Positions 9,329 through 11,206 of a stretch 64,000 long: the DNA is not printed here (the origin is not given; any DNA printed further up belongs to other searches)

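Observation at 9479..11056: Single-ORF fusion of two tRNA-A37 modification enzymes: MiaA (i6A37) + TcdA/CsdL-type dehydratase (ct6A37)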

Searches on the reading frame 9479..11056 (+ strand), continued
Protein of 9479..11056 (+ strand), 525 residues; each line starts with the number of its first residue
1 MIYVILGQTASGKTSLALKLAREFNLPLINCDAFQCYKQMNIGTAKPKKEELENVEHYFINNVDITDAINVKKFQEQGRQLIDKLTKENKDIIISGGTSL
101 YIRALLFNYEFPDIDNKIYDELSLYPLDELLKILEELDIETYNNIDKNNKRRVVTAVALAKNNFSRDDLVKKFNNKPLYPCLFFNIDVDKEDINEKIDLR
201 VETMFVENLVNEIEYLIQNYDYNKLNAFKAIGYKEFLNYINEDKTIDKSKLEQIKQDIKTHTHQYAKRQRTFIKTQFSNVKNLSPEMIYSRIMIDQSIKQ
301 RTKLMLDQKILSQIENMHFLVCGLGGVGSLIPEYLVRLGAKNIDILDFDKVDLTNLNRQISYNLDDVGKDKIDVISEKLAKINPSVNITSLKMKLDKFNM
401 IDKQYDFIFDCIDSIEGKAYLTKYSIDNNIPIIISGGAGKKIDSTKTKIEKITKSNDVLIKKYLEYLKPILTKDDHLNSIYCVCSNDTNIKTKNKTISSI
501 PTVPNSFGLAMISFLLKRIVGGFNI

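Call 6: find_homologous_proteins(query=window:9479-11053:+, max_evalue=1e-10)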
Query window:9479-11053:+ (525 aa): 1451 proteins with E <= 1e-10 among 8000 candidates; the best 120 are listed.
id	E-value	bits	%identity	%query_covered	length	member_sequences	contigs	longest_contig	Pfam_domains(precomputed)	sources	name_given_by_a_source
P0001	0.0e+0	1090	95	100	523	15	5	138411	PF01745.23,PF01715.24,PF00899.28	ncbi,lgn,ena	-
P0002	2.9e-193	661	61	99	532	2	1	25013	PF01745.23,PF01715.24,PF00899.28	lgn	-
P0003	5.4e-153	528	51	99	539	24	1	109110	PF01745.23,PF01715.24,PF00899.28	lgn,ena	-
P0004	8.2e-141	488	49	98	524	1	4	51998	PF01745.23,PF01715.24,PF00899.28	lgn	-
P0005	8.2e-128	445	47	98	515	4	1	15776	PF01745.23,PF01715.24,PF00899.28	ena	-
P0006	4.5e-125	436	47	98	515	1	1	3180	PF01745.23,PF01715.24,PF00899.28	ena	-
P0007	2.5e-124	434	46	99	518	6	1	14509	PF01745.23,PF01715.24,PF00899.28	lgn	-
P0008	5.6e-124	433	45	99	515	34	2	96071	PF01745.23,PF01715.24,PF00899.28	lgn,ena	-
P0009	8.8e-124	432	43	98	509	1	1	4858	PF01745.23,PF01715.24,PF00899.28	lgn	-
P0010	4.0e-122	427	46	99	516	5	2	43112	PF01745.23,PF01715.24,PF00899.28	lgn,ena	-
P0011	2.1e-121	424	45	98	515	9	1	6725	PF01745.23,PF01715.24,PF00899.28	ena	-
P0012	2.7e-120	421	43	99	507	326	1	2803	PF01745.23,PF01715.24,PF00899.28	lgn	-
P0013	6.6e-120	419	44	99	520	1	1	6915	PF01745.23,PF01715.24,PF00899.28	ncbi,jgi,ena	ncbi:MAG: tRNA (adenosine(37)-N6)-dimethylallyltransferase MiaA [Bacilli bacterium]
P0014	6.6e-120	419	44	98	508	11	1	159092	PF01745.23,PF01715.24,PF00899.28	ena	-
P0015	2.7e-119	417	45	98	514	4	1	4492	PF01745.23,PF01715.24,PF00899.28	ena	-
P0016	1.8e-117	411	46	98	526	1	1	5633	PF01745.23,PF01715.24,PF00899.28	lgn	-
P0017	1.9e-116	408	45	98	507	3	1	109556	PF13241.13,PF01745.23,PF01715.24,PF00899.28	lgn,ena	-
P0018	3.8e-116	407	42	99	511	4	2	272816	PF01745.23,PF01715.24,PF00899.28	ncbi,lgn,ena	-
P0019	4.5e-116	407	42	98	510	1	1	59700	PF01745.23,PF01715.24,PF00899.28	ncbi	-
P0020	5.0e-116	406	42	98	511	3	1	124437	PF01745.23,PF01715.24,PF00899.28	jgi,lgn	jgi:tRNA dimethylallyltransferase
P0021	5.1e-116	406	42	99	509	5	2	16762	PF01745.23,PF01715.24,PF00899.28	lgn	-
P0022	1.6e-115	405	41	98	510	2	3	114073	PF01745.23,PF01715.24,PF00899.28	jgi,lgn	jgi:tRNA dimethylallyltransferase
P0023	1.9e-115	405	43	99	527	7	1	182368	PF01745.23,PF01715.24,PF00899.28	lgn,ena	-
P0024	1.9e-115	405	43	98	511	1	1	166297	PF01745.23,PF01715.24,PF00899.28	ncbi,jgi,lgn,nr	ncbi:MAG: tRNA (adenosine(37)-N6)-dimethylallyltransferase MiaA [Bacilli bacterium]|jgi:tRNA dimethy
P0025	2.1e-115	404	44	98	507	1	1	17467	PF01745.23,PF01715.24,PF00899.28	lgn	-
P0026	2.8e-115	404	44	98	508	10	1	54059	PF01745.23,PF01715.24,PF00899.28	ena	-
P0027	1.5e-114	402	42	99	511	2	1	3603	PF01745.23,PF01715.24,PF00899.28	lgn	-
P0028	3.1e-114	401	42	99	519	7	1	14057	PF01745.23,PF01715.24,PF00899.28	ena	-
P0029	6.6e-114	399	43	99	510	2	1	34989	PF01745.23,PF01715.24,PF00899.28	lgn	-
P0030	2.0e-113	398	41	98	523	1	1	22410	PF01745.23,PF01715.24,PF00899.28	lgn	-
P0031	3.8e-113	397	42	98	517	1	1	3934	PF01745.23,PF01715.24,PF00899.28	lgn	-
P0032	5.9e-113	396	44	98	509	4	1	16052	PF13241.13,PF01745.23,PF01715.24,PF00899.28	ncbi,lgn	-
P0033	6.2e-113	396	41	99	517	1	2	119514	PF01745.23,PF01715.24,PF00899.28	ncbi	-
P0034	7.2e-113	396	42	99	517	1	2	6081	PF01745.23,PF01715.24,PF00899.28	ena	-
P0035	2.0e-112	395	43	98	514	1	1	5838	PF01745.23,PF01715.24,PF00899.28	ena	-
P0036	2.3e-112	394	41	99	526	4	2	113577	PF01745.23,PF01715.24,PF00899.28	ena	-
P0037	5.8e-112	393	40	99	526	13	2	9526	PF01745.23,PF01715.24,PF00899.28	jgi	jgi:tRNA dimethylallyltransferase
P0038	6.1e-112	393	41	99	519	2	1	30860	PF01745.23,PF01715.24,PF00899.28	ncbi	-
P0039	1.1e-111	392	42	99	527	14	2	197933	PF01745.23,PF01715.24,PF00899.28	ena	-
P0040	4.8e-111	390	43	98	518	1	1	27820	PF01745.23,PF01715.24,PF00899.28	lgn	-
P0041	6.7e-111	390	41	98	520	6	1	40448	PF01745.23,PF01715.24,PF00899.28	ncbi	-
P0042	1.6e-110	388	47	84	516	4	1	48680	PF01745.23,PF01715.24,PF00899.28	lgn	-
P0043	2.8e-110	387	41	98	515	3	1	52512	PF01745.23,PF01715.24,PF00899.28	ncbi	-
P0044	3.1e-110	387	47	84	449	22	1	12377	PF01745.23,PF01715.24,PF00899.28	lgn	-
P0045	3.2e-110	387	42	98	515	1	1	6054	PF01745.23,PF01715.24,PF00899.28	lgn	-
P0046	1.1e-109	386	40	98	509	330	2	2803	PF13241.13,PF01745.23,PF01715.24,PF00899.28,PF01488.27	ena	-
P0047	2.4e-109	384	40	99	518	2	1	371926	PF01745.23,PF01715.24,PF00899.28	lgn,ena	-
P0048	5.0e-109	383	42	98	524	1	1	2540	PF01745.23,PF01715.24,PF00899.28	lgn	-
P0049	9.4e-109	382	42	98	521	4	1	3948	PF01745.23,PF01715.24,PF00899.28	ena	-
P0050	1.3e-108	382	39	98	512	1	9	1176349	PF01745.23,PF01715.24,PF00899.28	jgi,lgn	jgi:tRNA dimethylallyltransferase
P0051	1.3e-108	382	40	98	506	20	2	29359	PF01745.23,PF01715.24,PF00899.28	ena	-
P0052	2.0e-108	381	41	99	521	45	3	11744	PF01745.23,PF01715.24,PF00899.28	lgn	-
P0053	4.2e-108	380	40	99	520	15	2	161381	PF01745.23,PF01715.24,PF00899.28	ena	-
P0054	4.6e-108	380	41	99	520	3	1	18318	PF01745.23,PF01715.24,PF00899.28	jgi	-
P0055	1.1e-107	379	41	99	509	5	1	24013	PF01745.23,PF01715.24,PF00899.28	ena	-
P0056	1.8e-107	378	40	98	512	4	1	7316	PF01745.23,PF01715.24,PF00899.28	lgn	-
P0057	7.1e-107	376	40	99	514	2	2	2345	PF01745.23,PF01715.24,PF00899.28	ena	-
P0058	1.3e-106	375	42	99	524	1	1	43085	PF01745.23,PF01715.24,PF00899.28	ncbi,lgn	-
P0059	5.3e-106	373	39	99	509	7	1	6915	PF01745.23,PF01715.24,PF00899.28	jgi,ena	-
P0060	8.8e-106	373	40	99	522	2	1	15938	PF01745.23,PF01715.24,PF00899.28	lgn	-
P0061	2.2e-105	371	38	99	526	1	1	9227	PF01745.23,PF01715.24,PF00899.28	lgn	-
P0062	3.6e-105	371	41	99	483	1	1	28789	PF01745.23,PF01715.24,PF00899.28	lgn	-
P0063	4.5e-105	370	39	99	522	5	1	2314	PF01745.23,PF01715.24,PF00899.28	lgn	-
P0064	9.5e-105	369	41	99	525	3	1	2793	PF01745.23,PF01715.24,PF00899.28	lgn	-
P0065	9.6e-105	369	42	99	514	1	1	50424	PF01745.23,PF01715.24,PF00899.28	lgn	-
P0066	7.8e-104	366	41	98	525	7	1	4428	PF01745.23,PF01715.24,PF00899.28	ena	-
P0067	3.0e-103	364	41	98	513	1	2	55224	PF01745.23,PF01715.24,PF00899.28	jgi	-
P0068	3.4e-103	364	40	99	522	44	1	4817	PF01745.23,PF01715.24,PF00899.28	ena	-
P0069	3.7e-103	364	42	99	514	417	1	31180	PF01745.23,PF01715.24,PF00899.28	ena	-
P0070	4.5e-103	364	41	98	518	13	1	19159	PF01745.23,PF01715.24,PF00899.28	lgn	-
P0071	6.7e-102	360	40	99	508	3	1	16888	PF01745.23,PF01715.24,PF00899.28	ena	-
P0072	2.5e-100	355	40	98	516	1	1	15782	PF01745.23,PF01715.24,PF00899.28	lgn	-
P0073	1.7e-97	345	41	99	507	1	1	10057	PF01745.23,PF01715.24,PF00899.28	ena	-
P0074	1.3e-96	342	37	98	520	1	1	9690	PF01745.23,PF01715.24,PF00899.28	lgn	-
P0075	1.2e-95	339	39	99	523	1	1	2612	PF01745.23,PF01715.24,PF00899.28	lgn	-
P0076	8.0e-90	320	38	99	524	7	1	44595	PF01745.23,PF01715.24,PF00899.28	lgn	-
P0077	7.5e-88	314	44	75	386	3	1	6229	PF01745.23,PF01715.24,PF00899.28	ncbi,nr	ncbi:MAG TPA: tRNA (adenosine(37)-N6)-dimethylallyltransferase MiaA, partial [Firmicutes bacterium]|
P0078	2.9e-82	295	40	79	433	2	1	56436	PF01715.24,PF00899.28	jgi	jgi:tRNA dimethylallyltransferase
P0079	7.3e-78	281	36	98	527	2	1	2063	PF01745.23,PF01715.24,PF00899.28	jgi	-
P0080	1.1e-73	267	46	55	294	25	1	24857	PF01745.23,PF01715.24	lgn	-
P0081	4.2e-73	265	46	55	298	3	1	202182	PF01745.23,PF01715.24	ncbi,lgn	-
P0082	4.9e-73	265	46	55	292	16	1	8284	PF01745.23,PF01715.24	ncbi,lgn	-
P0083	9.9e-73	264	49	57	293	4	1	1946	PF01745.23,PF01715.24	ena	-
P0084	1.1e-72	263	47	55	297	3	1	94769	PF01745.23,PF01715.24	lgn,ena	-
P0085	1.8e-72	263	49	55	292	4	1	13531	PF01745.23,PF01715.24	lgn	-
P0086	2.4e-72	262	42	62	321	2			PF01745.23,PF01715.24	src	-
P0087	6.2e-72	261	45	55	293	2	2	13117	PF01745.23,PF01715.24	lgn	-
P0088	8.3e-72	261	45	56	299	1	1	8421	PF01745.23,PF01715.24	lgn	-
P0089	9.1e-72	260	45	56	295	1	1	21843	PF01745.23,PF01715.24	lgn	-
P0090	1.4e-71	260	45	56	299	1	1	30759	PF01745.23,PF01715.24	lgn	-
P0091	1.8e-71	260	44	55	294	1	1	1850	PF01745.23,PF01715.24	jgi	jgi:tRNA dimethylallyltransferase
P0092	2.3e-71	259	44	55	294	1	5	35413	PF01745.23,PF01715.24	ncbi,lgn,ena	-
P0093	3.2e-71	259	44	55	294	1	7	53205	PF01745.23,PF01715.24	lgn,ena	-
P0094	4.2e-71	258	44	55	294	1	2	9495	PF01745.23,PF01715.24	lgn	-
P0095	4.6e-71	258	45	55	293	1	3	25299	PF01745.23,PF01715.24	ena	-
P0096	4.7e-71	258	44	55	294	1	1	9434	PF01745.23,PF01715.24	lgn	-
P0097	4.8e-71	258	45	56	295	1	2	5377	PF01745.23,PF01715.24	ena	-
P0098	4.9e-71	258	44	55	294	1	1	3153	PF01745.23,PF01715.24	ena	-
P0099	6.8e-71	258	44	55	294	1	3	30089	PF01745.23,PF01715.24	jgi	-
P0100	7.7e-71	257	45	55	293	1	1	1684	PF01745.23,PF01715.24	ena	-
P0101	8.1e-71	257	45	56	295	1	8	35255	PF01745.23,PF01715.24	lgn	-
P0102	9.0e-71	257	43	55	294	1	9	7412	PF01745.23,PF01715.24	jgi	jgi:tRNA dimethylallyltransferase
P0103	9.2e-71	257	45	55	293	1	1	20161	PF01745.23,PF01715.24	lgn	-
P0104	9.7e-71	257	45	56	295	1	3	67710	PF01745.23,PF01715.24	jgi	jgi:tRNA dimethylallyltransferase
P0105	1.3e-70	257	35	97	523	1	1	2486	PF01745.23,PF01715.24,PF00899.28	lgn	-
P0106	1.3e-70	257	45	56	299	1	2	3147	PF01745.23,PF01715.24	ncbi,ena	-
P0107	1.4e-70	257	46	56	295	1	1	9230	PF01745.23,PF01715.24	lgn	-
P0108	1.7e-70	256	45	56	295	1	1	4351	PF01745.23,PF01715.24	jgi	jgi:tRNA dimethylallyltransferase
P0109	1.8e-70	256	46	55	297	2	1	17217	PF01745.23,PF01715.24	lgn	-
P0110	1.9e-70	256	43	55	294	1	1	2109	PF01745.23,PF01715.24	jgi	jgi:tRNA dimethylallyltransferase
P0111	2.7e-70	256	43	55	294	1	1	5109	PF01745.23,PF01715.24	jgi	jgi:tRNA dimethylallyltransferase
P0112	4.4e-70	255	46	57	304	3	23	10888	PF01745.23,PF01715.24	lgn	-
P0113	7.4e-70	254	46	56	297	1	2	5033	PF01745.23,PF01715.24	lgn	-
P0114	8.5e-70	254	43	55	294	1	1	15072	PF01745.23,PF01715.24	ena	-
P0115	8.6e-70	254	44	55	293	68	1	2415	PF01745.23,PF01715.24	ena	-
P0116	1.2e-69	253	45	55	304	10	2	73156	PF01745.23,PF01715.24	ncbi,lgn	-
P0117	1.3e-69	253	44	55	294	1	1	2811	PF01745.23,PF01715.24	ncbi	-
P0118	1.8e-69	253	44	55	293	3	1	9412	PF01745.23,PF01715.24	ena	-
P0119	3.9e-69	252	46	55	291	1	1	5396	PF01745.23,PF01715.24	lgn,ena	-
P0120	4.0e-69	252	45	55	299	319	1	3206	PF01745.23,PF01715.24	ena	-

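Call 12: find_related_loci(query=A1, collection=genome_contigs, flank=6000)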
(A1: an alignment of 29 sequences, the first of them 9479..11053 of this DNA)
Query A1 (525 aa) in genome_contigs; peptide patterns used: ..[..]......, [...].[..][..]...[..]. (x = any residue, [..] = any of these).
600 stretches matched a pattern (row limit reached: there are more); 574 encode a relative of the query (tblastn E <= 1e-3); the best 80 are kept; 80 distinct loci.
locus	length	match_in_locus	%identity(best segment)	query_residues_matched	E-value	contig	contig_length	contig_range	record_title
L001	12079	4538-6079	41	1-517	2e-110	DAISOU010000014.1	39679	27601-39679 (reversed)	MAG TPA_asm: Bacillota bacterium isolate CTOTU40166 NODE_1057_length_39679_cov_4.680244, whole genome shotgun sequence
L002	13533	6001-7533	39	1-518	2e-100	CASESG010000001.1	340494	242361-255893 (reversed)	uncultured Firmicutes bacterium isolate A81_L1_356356_idba_bin.37 genome assembly, contig: A81_L1_356356_idba_bin.37.fa_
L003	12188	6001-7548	39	1-519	5e-92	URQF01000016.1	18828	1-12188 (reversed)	uncultured Mollicutes bacterium isolate UMGS1247 genome assembly, contig: NODE_905_length_18828_cov_7.669618, whole geno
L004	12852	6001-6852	48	1-290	1e-78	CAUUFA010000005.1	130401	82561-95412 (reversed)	MAG TPA_asm: uncultured Bacilli bacterium isolate ERR10228873_bin.8_MetaWRAP_v1.3_MAG genome assembly, contig: ERZ216596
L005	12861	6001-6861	43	1-292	5e-74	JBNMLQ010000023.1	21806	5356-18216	MAG: Candidatus Enterosoma sp. isolate CM_BacEnt1178.13 k141_377045_length_21806_cov_18.6905, whole genome shotgun seque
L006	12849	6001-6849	44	1-288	1e-71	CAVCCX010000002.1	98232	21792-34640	Bacteroides uniformis isolate H07666-L1_cleanbin_000019 genome assembly, contig: Spades_H07666-L1_contig_54, whole genom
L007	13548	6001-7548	40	1-519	1e-113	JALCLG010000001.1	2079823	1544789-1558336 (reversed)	MAG: Bacilli bacterium isolate UW_DM_BACIL1_1 Ga0455824_0001, whole genome shotgun sequence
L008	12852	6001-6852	43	1-289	3e-72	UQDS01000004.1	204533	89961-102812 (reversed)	uncultured Mollicutes bacterium isolate UMGS171 genome assembly, contig: NODE_23_length_204533_cov_6.080032, whole genom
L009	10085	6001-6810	41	1-277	1e-55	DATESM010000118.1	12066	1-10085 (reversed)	MAG TPA_asm: Bacilli bacterium isolate SMAG_U9101 k141_496450, whole genome shotgun sequence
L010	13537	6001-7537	41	1-519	1e-68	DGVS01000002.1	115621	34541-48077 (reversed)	MAG TPA_asm: Bacillales bacterium UBA4278 UBA4278_contig_5886, whole genome shotgun sequence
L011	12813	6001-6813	40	2-278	7e-53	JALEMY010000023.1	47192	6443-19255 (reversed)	MAG: Erysipelotrichaceae bacterium isolate SUG151 k141_5948524, whole genome shotgun sequence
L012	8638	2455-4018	39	1-519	3e-51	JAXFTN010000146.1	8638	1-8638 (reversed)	MAG: Bacilli bacterium isolate SUG2458 k141_1202169, whole genome shotgun sequence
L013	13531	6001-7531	39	1-521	3e-83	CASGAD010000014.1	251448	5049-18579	uncultured bacterium isolate SI.B54.metabat-bins.49 genome assembly, contig: SI.B54.metabat-bins.49.fa_k141_112991, whol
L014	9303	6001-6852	41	1-291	3e-49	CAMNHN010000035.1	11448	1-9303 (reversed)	MAG: uncultured Mollicutes bacterium isolate SRR873596_bin.132_metaWRAP_v1.3_MAG genome assembly, contig: NODE.14004_len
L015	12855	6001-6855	46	1-290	2e-76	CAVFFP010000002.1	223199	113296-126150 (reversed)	bacterium isolate G02614-L1_cleanbin_000026 genome assembly, contig: Spades_G02614-L1_contig_12, whole genome shotgun se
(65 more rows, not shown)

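Call 27: list_cluster_members(proteins=[window:9479-11053:+, P0001, P0002, P0003])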
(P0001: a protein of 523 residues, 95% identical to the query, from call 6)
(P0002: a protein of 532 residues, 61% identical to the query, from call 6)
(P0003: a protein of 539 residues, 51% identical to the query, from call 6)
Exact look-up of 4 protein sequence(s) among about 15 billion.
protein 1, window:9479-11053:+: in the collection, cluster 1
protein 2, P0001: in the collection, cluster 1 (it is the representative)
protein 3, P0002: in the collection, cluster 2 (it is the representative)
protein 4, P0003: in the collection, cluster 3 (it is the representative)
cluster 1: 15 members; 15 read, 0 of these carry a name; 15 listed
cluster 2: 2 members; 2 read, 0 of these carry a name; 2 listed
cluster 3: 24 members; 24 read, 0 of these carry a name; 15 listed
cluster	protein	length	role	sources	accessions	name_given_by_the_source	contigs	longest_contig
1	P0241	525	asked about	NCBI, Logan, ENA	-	-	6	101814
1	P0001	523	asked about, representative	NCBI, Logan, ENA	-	-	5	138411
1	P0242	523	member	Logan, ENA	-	-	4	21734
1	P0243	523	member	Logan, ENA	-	-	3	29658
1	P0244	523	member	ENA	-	-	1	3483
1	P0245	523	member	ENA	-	-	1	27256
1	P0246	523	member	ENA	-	-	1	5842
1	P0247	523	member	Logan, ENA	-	-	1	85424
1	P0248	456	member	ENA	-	-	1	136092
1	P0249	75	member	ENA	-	-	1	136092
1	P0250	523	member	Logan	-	-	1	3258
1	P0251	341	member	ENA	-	-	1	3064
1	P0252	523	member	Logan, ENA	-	-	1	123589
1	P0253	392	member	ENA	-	-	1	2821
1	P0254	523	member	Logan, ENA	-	-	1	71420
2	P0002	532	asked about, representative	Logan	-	-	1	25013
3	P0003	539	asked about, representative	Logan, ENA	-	-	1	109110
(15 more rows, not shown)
